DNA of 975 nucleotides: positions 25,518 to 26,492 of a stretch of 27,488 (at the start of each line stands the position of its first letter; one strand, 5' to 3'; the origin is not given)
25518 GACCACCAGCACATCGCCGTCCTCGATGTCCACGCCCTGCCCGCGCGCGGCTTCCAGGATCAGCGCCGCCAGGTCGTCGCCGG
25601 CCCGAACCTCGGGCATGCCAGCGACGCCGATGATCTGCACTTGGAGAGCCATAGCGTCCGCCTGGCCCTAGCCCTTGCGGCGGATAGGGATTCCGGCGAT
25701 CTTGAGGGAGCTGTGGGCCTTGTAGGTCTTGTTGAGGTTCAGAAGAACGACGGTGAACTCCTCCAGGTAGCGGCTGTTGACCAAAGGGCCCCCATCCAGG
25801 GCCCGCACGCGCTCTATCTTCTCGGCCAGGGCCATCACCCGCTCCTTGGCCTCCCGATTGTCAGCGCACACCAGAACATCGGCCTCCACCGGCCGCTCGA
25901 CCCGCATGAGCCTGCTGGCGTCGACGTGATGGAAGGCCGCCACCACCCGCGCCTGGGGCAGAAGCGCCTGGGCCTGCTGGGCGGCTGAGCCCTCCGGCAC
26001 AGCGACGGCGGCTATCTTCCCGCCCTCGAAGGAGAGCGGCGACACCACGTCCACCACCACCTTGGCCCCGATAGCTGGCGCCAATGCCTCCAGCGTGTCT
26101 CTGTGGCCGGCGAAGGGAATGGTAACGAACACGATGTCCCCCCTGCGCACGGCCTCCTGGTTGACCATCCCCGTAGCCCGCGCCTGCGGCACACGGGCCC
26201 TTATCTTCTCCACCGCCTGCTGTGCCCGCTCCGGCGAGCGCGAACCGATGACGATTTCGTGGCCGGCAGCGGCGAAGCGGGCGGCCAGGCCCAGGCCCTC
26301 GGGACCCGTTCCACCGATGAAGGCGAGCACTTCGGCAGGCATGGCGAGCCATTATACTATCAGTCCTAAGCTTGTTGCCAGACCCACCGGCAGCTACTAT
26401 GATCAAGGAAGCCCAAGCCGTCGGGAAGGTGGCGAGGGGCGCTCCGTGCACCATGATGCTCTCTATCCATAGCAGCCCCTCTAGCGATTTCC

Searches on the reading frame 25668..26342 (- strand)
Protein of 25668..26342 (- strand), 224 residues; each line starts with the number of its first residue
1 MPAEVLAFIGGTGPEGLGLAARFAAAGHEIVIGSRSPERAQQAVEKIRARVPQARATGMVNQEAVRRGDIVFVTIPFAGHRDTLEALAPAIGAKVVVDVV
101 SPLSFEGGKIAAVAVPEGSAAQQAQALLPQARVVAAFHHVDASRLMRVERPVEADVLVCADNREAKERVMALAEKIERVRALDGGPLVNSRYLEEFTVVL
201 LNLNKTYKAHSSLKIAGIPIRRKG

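Call 21: search_protein_families(library=pfam, proteins=[window:25668-26342:-], max_evalue=0.01)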
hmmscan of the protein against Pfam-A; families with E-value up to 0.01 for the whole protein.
window:25668-26342:- (224 aa): 4 families
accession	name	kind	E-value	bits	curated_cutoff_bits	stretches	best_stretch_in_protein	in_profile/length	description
PF03807.23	F420_oxidored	-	1.8e-18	67.4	21.6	1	6-101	2-93/94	NADP oxidoreductase coenzyme F420-dependent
PF02153.23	PDH_N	-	0.00035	20.5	26.5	1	48-99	29-78/154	Prephenate dehydrogenase, nucleotide-binding domain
PF02737.24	3HCDH_N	-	0.00049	20.5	22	1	11-66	6-61/180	3-hydroxyacyl-CoA dehydrogenase, NAD binding domain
PF03446.21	NAD_binding_2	-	0.0039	17.7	21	1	7-80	3-68/161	NAD binding domain of 6-phosphogluconate dehydrogenase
